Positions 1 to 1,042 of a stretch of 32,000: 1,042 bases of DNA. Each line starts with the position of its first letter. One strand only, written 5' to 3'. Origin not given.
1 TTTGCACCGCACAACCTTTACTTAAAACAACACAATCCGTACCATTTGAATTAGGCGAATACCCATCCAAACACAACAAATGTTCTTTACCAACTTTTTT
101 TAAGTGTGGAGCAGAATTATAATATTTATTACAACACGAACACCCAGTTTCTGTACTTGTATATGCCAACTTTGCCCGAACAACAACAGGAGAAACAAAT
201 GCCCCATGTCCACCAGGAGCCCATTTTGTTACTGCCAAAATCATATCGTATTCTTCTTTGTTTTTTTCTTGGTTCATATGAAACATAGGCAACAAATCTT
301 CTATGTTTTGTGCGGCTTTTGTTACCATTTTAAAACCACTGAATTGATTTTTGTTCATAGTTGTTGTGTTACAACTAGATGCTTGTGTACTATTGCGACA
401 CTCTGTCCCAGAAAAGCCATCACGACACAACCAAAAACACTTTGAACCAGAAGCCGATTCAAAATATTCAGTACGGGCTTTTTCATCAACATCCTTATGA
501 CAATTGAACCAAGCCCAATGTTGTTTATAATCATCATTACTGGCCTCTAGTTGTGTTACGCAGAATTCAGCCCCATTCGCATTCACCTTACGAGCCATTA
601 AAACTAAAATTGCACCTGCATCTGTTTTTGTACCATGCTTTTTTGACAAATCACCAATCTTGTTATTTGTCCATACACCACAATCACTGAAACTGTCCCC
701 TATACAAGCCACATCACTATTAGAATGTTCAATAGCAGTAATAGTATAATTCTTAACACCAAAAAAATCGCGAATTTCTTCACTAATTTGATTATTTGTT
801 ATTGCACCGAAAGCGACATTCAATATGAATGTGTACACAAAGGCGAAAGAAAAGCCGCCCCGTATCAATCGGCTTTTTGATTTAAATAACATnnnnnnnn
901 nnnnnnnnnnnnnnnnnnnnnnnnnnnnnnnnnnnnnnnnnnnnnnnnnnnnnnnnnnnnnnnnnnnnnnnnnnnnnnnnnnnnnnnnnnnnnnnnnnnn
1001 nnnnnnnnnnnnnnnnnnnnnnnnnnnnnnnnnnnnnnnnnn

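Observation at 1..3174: Two overlapping genes for secreted cysteine-rich orphans; the second is invisible in the ORF track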

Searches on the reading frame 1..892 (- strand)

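Call 6: search_protein_families(library=pfam, proteins=[window:1-892:-], max_evalue=1)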
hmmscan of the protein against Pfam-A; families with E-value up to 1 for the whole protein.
window:1-892:- (297 aa): 0 families
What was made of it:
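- On Sel1-like repeat / Helicobacter cysteine-rich proteins (for A): No Pfam family at E up to 1 (call 6).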

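Call 7: search_protein_families(library=ncbifam, proteins=[window:1-892:-], max_evalue=1)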
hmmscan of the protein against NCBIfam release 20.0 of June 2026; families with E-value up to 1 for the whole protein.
window:1-892:- (297 aa): 0 families
